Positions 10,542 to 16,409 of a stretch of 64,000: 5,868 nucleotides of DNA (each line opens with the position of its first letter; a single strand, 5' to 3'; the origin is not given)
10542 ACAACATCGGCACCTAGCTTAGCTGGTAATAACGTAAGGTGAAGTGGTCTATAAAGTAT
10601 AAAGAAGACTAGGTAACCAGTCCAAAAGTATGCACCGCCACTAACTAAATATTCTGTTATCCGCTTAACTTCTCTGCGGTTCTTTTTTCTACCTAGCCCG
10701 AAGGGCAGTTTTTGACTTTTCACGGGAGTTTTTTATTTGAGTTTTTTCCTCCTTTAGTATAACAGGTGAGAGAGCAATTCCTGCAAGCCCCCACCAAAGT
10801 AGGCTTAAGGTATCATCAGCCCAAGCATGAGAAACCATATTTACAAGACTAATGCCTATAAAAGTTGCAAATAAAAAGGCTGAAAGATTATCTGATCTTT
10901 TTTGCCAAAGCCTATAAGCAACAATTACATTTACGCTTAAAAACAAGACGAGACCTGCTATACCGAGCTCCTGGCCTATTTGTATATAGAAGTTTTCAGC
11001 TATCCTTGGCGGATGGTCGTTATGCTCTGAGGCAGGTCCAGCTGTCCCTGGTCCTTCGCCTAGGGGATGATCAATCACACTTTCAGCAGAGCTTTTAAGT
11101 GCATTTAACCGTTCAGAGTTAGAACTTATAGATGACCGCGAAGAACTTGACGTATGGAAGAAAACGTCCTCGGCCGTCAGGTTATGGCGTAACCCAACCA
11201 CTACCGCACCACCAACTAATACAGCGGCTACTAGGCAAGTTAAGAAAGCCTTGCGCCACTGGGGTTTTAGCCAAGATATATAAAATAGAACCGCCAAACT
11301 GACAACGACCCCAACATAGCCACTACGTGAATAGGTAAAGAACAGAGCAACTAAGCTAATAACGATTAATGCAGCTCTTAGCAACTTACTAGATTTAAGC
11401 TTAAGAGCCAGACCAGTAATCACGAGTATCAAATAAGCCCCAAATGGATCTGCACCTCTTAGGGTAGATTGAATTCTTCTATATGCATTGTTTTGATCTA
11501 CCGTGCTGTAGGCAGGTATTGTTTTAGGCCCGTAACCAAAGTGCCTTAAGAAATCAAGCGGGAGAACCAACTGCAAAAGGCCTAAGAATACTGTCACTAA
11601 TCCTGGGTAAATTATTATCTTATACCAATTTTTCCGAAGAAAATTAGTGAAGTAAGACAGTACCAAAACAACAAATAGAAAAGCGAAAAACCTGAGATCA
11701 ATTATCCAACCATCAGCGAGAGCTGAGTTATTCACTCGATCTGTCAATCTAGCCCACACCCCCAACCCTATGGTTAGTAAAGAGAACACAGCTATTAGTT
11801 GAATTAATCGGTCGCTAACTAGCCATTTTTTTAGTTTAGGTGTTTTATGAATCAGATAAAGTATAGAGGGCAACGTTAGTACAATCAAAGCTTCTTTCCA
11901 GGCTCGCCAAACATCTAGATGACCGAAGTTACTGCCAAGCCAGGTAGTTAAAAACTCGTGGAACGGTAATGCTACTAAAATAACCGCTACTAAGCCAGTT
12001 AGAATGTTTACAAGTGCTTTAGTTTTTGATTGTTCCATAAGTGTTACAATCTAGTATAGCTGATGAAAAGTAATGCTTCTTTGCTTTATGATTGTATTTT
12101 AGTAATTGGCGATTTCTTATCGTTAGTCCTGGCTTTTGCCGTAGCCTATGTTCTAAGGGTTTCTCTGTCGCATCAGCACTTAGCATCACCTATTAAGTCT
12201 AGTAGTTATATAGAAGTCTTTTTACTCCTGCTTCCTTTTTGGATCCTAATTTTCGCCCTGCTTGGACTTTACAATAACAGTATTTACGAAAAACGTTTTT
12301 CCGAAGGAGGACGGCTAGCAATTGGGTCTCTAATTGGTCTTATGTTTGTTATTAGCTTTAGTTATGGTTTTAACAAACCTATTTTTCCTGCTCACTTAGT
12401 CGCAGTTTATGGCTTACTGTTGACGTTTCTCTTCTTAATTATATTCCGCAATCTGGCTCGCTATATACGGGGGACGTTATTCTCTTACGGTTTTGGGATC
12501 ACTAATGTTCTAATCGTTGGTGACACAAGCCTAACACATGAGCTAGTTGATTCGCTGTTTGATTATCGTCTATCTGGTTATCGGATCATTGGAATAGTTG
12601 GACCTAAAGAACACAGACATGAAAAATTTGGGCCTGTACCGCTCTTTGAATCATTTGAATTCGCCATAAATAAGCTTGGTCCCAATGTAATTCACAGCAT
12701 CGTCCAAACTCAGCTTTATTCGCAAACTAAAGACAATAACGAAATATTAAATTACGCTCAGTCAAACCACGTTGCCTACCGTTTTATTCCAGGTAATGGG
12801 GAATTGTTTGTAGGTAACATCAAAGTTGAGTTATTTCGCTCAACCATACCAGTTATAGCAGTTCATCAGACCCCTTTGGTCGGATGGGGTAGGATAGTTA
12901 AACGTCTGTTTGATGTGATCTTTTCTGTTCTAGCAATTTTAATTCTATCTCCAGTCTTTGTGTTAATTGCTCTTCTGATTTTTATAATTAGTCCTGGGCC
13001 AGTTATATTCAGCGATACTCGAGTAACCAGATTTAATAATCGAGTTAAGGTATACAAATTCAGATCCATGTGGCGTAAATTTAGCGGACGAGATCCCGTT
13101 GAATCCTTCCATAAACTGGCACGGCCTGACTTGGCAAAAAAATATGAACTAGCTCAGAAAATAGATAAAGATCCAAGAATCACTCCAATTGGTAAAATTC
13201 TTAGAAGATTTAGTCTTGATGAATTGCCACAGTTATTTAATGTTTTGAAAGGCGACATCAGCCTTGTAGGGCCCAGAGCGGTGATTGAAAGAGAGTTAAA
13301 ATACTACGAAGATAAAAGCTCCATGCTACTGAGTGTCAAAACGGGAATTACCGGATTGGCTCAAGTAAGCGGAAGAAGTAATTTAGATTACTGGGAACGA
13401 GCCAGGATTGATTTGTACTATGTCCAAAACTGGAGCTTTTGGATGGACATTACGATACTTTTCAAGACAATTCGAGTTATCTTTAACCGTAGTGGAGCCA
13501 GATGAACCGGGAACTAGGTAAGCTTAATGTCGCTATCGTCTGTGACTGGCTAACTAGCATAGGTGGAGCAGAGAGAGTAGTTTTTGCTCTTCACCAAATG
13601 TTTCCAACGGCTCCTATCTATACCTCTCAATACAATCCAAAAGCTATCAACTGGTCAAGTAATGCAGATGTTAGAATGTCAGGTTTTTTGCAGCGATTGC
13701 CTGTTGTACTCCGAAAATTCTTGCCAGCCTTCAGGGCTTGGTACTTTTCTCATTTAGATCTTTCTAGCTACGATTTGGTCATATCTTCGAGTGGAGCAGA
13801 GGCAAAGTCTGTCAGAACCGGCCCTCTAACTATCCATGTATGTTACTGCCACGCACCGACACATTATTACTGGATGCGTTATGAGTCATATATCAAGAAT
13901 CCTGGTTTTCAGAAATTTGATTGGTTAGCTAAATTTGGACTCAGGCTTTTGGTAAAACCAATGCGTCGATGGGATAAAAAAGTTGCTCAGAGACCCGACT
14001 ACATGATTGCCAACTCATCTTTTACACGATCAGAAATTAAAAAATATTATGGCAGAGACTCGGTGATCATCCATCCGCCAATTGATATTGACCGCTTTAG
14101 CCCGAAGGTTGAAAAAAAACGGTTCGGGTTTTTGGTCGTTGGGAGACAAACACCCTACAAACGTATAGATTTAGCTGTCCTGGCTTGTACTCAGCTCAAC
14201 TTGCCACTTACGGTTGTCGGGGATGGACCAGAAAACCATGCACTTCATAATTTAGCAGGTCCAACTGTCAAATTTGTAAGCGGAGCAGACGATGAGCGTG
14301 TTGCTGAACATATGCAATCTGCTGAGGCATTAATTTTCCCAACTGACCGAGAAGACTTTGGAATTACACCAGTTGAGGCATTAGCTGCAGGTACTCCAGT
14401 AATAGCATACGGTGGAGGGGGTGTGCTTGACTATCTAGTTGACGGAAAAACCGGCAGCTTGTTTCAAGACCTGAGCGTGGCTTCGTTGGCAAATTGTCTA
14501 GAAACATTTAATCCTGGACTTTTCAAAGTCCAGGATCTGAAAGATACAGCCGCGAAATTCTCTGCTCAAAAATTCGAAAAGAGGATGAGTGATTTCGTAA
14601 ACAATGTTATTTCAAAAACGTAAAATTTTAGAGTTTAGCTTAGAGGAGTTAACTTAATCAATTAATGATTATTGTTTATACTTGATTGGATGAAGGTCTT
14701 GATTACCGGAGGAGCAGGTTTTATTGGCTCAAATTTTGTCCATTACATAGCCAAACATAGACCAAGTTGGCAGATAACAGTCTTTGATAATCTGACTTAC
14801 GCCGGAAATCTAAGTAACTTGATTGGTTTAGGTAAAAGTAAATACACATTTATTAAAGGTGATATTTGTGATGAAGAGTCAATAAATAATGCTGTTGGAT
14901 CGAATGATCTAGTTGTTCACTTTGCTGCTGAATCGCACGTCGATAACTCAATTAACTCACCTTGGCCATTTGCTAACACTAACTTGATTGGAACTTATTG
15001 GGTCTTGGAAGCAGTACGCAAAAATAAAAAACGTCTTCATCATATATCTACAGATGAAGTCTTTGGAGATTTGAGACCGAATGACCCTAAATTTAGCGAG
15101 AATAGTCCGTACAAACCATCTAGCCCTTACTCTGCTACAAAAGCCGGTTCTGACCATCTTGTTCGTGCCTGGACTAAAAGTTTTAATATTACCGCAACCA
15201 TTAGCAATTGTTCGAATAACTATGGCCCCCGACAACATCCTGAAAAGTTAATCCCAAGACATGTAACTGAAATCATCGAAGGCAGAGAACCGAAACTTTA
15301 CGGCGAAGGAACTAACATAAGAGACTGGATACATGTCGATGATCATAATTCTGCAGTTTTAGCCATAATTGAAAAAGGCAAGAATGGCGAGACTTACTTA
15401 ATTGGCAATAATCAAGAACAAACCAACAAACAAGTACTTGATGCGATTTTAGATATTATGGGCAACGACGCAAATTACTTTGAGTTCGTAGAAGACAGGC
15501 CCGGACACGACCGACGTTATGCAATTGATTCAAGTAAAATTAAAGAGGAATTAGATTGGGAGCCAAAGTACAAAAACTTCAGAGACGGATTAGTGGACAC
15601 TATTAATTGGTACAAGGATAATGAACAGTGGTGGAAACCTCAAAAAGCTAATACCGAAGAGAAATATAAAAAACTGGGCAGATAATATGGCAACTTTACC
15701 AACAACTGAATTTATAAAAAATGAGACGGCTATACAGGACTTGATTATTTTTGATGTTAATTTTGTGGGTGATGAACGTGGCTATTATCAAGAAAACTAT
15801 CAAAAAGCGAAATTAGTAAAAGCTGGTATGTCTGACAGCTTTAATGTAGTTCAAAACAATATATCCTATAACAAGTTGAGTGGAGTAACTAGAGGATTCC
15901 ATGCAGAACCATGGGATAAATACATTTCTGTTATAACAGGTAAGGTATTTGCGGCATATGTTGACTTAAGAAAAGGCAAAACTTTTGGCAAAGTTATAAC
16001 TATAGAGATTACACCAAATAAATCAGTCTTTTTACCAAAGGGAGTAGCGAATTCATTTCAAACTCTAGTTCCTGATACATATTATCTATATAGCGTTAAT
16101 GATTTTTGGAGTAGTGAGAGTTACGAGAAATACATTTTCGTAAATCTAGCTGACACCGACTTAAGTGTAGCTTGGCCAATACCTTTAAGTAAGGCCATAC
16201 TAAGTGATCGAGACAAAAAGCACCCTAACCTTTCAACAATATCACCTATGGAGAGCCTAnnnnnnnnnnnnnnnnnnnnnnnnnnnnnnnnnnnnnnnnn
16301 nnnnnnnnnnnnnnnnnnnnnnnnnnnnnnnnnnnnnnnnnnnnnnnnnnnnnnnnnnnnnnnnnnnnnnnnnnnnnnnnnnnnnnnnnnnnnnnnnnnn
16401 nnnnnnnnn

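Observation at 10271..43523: About 30 kb, half of the window, is devoted to one composite envelope-glycan locus combining two assembly logics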

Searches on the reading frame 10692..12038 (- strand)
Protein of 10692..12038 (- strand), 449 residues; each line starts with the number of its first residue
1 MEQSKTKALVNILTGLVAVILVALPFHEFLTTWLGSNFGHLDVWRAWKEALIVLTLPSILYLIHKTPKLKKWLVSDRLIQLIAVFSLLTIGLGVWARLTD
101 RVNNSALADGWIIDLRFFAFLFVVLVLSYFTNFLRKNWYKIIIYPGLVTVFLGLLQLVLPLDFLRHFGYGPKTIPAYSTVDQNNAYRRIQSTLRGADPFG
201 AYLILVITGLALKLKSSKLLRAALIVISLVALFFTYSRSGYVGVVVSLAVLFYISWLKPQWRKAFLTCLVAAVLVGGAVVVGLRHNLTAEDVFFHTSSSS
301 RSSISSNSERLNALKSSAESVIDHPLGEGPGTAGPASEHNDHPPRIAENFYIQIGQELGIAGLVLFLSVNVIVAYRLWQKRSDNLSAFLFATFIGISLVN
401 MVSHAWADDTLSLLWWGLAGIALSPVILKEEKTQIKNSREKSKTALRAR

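Call 3: search_protein_families(library=pfam, proteins=[window:10692-12038:-])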
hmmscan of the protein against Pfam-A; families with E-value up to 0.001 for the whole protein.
window:10692-12038:- (449 aa): 1 family
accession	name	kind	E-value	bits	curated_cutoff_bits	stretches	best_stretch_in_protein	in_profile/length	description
PF04932.20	Wzy_C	-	9.2e-19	68.1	31.7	1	224-367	2-149/149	O-Antigen ligase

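Call 9: search_protein_families(library=ncbifam, proteins=[window:10692-12038:-], max_evalue=0.01)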
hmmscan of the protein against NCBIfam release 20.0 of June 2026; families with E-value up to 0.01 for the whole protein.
window:10692-12038:- (449 aa): 1 family
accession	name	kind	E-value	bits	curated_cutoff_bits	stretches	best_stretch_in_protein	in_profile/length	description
TIGR00947.1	2A73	equivalog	2.1e-09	36.9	366.4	1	81-418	67-415/425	IctB family putative bicarbonate transporter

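Call 26: search_solved_structures(query=window:10692-12038:-, max_evalue=10, show_alignments=2)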
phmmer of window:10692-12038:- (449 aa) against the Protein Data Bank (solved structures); distinct sequences matched with E-value up to 10: 0.

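Call 71: find_related_loci(query=window:10692-12038:-, collection=metagenome_contigs, flank=10000)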
Query window:10692-12038:- (449 aa) in metagenome_contigs; peptide patterns used: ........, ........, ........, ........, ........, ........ (x = any residue, [..] = any of these).
182 stretches matched a pattern; 9 encode a relative of the query (tblastn E <= 1e-3); 9 distinct loci.
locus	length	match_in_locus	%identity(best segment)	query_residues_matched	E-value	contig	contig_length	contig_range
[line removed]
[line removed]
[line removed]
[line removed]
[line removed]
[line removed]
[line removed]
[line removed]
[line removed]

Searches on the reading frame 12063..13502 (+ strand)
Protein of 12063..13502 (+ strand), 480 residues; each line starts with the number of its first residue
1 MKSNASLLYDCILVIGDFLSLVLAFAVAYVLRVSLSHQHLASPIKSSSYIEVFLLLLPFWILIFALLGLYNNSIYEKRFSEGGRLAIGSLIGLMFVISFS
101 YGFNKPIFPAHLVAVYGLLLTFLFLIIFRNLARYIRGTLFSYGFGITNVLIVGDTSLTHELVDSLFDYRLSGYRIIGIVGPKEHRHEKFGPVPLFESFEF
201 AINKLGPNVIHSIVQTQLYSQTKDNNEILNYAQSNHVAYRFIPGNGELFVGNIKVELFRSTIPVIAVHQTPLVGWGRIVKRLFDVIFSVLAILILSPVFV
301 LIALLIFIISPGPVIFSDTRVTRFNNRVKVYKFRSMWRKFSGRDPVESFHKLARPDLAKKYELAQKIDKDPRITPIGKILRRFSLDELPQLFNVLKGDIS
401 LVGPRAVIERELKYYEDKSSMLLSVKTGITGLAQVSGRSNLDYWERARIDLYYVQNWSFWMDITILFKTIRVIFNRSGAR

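Call 3: search_protein_families(library=pfam, proteins=[window:12063-13502:+])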
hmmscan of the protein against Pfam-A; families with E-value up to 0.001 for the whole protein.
window:12063-13502:+ (480 aa): 2 families
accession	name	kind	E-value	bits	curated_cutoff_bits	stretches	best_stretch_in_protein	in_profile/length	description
PF02397.22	Bac_transf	-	1.8e-60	204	27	1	280-474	1-178/179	Bacterial sugar transferase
PF13727.12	CoA_binding_3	-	1.2e-06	29.1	25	1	66-243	2-175/175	CoA-binding domain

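Call 9: search_protein_families(library=ncbifam, proteins=[window:12063-13502:+], max_evalue=0.01)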
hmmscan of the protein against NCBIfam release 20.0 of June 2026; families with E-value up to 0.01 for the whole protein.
window:12063-13502:+ (480 aa): 10 families
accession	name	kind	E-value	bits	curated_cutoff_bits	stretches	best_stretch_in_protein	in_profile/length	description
TIGR03025.1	EPS_sugtrans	subfamily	1.4e-109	367.3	295.55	1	16-480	2-445/445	exopolysaccharide biosynthesis polyprenyl glycosylphosphotransferase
TIGR03022.1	WbaP_sugtrans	subfamily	2.3e-95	320.5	403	1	13-480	1-456/456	undecaprenyl-phosphate galactose phosphotransferase WbaP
TIGR03023.1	WcaJ_sugtrans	equivalog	5.7e-91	306.1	410.75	1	17-477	3-450/453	undecaprenyl-phosphate glucose phosphotransferase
NF052601.1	undeca_RfbP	equivalog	6.2e-62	209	330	1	275-474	40-236/244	undecaprenyl-phosphate galactose phosphotransferase family protein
NF011751.0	PRK15204.1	equivalog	5.1e-54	183.6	907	1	111-479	114-475/476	undecaprenyl-phosphate galactose phosphotransferase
NF007518.0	PRK10124.1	equivalog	1.4e-51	175.7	684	1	112-471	110-455/464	undecaprenyl-phosphate glucose phosphotransferase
TIGR03013.1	EpsB_2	subfamily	9.6e-47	160.1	393.35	2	276-480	251-443/443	TIGR03013 family XrtA/PEP-CTERM system glycosyltransferase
NF041877.1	EPS_EpsZ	equivalog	3.1e-45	154.7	800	1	279-479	265-458/459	exopolysaccharide biosynthesis polyisoprenyl-phosphate hexose-1-phosphate transferase EpsZ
NF050817.1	PolSacchBiosHfsE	equivalog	3.1e-30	105.3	750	1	278-473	270-459/467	polysaccharide biosynthesis protein HfsE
NF045514.1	glycotran_HepC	equivalog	1.2e-21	77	140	1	277-407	114-212/220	heterocyst development glycosyltransferase HepC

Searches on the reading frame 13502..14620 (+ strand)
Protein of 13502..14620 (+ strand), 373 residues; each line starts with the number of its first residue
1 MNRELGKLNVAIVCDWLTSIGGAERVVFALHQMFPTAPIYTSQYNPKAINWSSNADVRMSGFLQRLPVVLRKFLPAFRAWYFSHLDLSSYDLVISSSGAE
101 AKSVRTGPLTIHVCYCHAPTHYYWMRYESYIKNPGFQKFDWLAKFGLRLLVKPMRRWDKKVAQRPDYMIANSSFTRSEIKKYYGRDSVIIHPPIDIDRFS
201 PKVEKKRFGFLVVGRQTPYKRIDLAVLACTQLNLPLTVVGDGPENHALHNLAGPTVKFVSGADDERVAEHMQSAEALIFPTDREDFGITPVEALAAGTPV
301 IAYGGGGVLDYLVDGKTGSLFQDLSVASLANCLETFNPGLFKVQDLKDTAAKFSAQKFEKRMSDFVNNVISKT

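Call 3: search_protein_families(library=pfam, proteins=[window:13502-14620:+])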
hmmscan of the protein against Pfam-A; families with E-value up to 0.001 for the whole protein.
window:13502-14620:+ (373 aa): 4 families
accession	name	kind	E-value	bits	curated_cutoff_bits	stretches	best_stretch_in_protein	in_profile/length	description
PF00534.26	Glycos_transf_1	-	1.4e-25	90.2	26.4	1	195-333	3-152/172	Glycosyl transferases group 1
PF13692.12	Glyco_trans_1_4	-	2.1e-18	67.4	27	1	210-334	4-137/142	Glycosyl transferases group 1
PF20706.3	GT4-conflict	-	2.1e-11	43.9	26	1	186-315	173-323/385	Family 4 Glycosyltransferase in conflict systems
PF13439.12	Glyco_transf_4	-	1.4e-09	38.6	28.5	1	20-198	1-170/170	Glycosyltransferase Family 4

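Call 38: search_protein_families(library=ncbifam, proteins=[window:13502-14620:+], max_evalue=0.00001)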
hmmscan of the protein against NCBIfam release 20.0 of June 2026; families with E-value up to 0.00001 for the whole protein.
window:13502-14620:+ (373 aa): 13 families
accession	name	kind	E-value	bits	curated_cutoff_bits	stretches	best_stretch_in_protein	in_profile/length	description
TIGR03449.1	mycothiol_MshA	equivalog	8.1e-13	48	462.5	1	158-353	158-383/406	D-inositol-3-phosphate glycosyltransferase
TIGR04047.1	MSMEG_0565_glyc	hypoth_equivalog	2.8e-12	46.4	259.85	1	259-335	262-337/373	MSMEG_0565 family glycosyltransferase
NF053787.1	GlcN_PG_synth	equivalog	1.7e-11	43.6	480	1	210-335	200-322/361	N-acetylglucosaminyl phosphatidylglycerol synthase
TIGR03088.1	stp2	hypoth_equivalog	3.3e-11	42.9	409.05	1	231-358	227-357/374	TIGR03088 family PEP-CTERM/XrtA system glycosyltransferase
TIGR03999.1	thiol_BshA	equivalog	8.5e-11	41.4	273.7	1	233-360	229-359/375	N-acetyl-alpha-D-glucosaminyl L-malate synthase BshA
NF041876.1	EPS_EpsE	equivalog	1.5e-10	40.9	400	1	254-361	276-383/389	exopolysaccharide biosynthesis GT4 family glycosyltransferase EpsE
TIGR02149.1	glgA_Coryne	subfamily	3e-08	33.2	302.4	1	265-325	275-335/391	glycogen synthase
NF047684.1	TeichurnBiosyTuaC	equivalog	4.4e-08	32.5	550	1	211-341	223-356/391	teichuronic acid biosynthesis protein TuaC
TIGR04063.1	stp3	hypoth_equivalog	2e-07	30.2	442.05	1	225-357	231-378/397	TIGR04063 family PEP-CTERM/XrtA system glycosyltransferase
NF007396.0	PRK09922.1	equivalog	6.7e-07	28.5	385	1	166-369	137-358/361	lipopolysaccharide 1,6-galactosyltransferase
TIGR02095.1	glgA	subfamily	1.2e-06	27.5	328.45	1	204-334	291-436/477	glycogen/starch synthase, ADP-glucose type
NF041010.1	glycosy_Agl16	equivalog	1.3e-06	27.5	575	1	158-318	127-299/352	glycosylation protein Agl16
NF046085.1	XrtY_assoc_Gly1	equivalog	8.4e-06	24.9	400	0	205-361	207-371/387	XrtY-associated glycosyltransferase XYAG1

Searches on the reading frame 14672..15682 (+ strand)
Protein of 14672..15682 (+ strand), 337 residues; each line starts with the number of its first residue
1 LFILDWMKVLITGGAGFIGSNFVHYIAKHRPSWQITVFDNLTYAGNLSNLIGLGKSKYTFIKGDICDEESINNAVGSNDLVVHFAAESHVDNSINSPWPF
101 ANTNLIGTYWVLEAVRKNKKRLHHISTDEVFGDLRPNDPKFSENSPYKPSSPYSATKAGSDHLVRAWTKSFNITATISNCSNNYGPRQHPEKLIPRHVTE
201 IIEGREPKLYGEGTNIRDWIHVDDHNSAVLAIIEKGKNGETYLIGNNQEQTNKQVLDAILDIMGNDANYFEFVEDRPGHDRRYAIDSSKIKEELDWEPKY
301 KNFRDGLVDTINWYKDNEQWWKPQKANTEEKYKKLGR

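Call 3: search_protein_families(library=pfam, proteins=[window:14672-15682:+])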
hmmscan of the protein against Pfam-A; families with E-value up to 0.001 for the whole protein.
window:14672-15682:+ (337 aa): 7 families
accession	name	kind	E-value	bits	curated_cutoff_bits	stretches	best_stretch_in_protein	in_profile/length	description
PF16363.11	GDP_Man_Dehyd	-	5.2e-77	260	27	1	10-301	1-324/332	GDP-mannose 4,6 dehydratase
PF01370.27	Epimerase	-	3e-62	210.6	20.9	1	9-245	1-240/240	NAD dependent epimerase/dehydratase family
PF01073.25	3Beta_HSD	-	5.8e-17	62.1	22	1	10-223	1-219/280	3-beta hydroxysteroid dehydrogenase/isomerase family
PF04321.23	RmlD_sub_bind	-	1.7e-13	50.8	27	1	7-173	1-145/287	RmlD substrate binding domain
PF02719.21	Polysacc_synt_2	-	1.7e-12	47.6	20.2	1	9-129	1-130/293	Polysaccharide biosynthesis protein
PF07993.18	NAD_binding_4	-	1.6e-10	41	20.1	1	11-182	1-206/258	Male sterility protein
PF00106.31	adh_short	-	0.00037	20.5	26.6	0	9-76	3-69/195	short chain dehydrogenase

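Call 39: search_protein_families(library=ncbifam, proteins=[window:14672-15682:+], max_evalue=1e-8)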
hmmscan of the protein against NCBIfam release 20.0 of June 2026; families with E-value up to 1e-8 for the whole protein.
window:14672-15682:+ (337 aa): 21 families
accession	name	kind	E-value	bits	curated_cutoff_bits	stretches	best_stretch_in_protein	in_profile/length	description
TIGR01181.1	dTDP_gluc_dehyt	equivalog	3.5e-138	460.1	365.1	1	8-323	1-320/321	dTDP-glucose 4,6-dehydratase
NF007490.0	PRK10084.1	subfamily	2.5e-99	332.7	649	1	7-328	1-348/361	dTDP-glucose 4,6-dehydratase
NF007582.0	PRK10217.1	equivalog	6.5e-98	328.1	698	1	8-325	3-342/355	dTDP-glucose 4,6-dehydratase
TIGR04180.1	EDH_00030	hypoth_equivalog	2.1e-43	148.5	475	1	9-301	1-297/297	NAD-dependent 4,6-dehydratase LegB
TIGR01179.1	galE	equivalog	5.3e-41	140.5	262.3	1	8-319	1-330/332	UDP-glucose 4-epimerase GalE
TIGR02197.1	heptose_epim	equivalog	3.5e-24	85.6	274.6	1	9-316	1-315/316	ADP-glyceromanno-heptose 6-epimerase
NF007956.0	PRK10675.1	subfamily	3.6e-24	85.5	394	1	7-319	1-334/338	UDP-glucose 4-epimerase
TIGR02622.1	CDP_4_6_dhtase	equivalog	7.5e-24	84.5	278.45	1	8-317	6-333/352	CDP-glucose 4,6-dehydratase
TIGR03466.1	HpnA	hypoth_equivalog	1.8e-20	73.1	367.65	1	7-268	1-251/327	hopanoid-associated sugar epimerase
NF042422.1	oxyalk_red_OleD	equivalog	3.6e-19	69.3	580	1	7-265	1-252/329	2-alkyl-3-oxoalkanoate reductase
TIGR01472.1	gmd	equivalog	1.6e-18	67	415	1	62-280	60-285/342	GDP-mannose 4,6-dehydratase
NF011728.1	PRK15181.1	equivalog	7e-18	64.7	760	1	4-317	13-340/348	Vi polysaccharide biosynthesis UDP-N-acetylglucosaminuronic acid C-4 epimerase TviC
NF052578.1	StrlDmthSdmBMthl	equivalog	4.9e-16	59.4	600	1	7-265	1-247/328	sterol demethylase protein SdmB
NF042423.1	oxyalk_red_Shew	equivalog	2.8e-14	53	580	1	7-262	9-256/331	2-alkyl-3-oxoalkanoate reductase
NF008872.0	PRK11908.1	equivalog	2.9e-14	52.9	294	1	7-272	2-280/349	bifunctional UDP-4-keto-pentose/UDP-xylose synthase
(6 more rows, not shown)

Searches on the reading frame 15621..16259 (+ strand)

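Call 3: search_protein_families(library=pfam, proteins=[window:15621-16259:+])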
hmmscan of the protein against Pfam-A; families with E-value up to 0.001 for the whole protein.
window:15621-16259:+ (213 aa): 1 family
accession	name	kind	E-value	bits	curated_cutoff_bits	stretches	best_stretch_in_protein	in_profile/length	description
PF00908.23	dTDP_sugar_isom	-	1.6e-37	129.2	27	1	35-205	1-167/168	dTDP-4-dehydrorhamnose 3,5-epimerase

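Call 39: search_protein_families(library=ncbifam, proteins=[window:15621-16259:+], max_evalue=1e-8)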
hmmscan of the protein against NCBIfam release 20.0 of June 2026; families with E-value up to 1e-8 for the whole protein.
window:15621-16259:+ (213 aa): 1 family
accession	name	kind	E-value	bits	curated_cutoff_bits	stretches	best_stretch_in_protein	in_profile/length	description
TIGR01221.1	rmlC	equivalog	4e-29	101.7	155.75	1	35-205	4-173/176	dTDP-4-dehydrorhamnose 3,5-epimerase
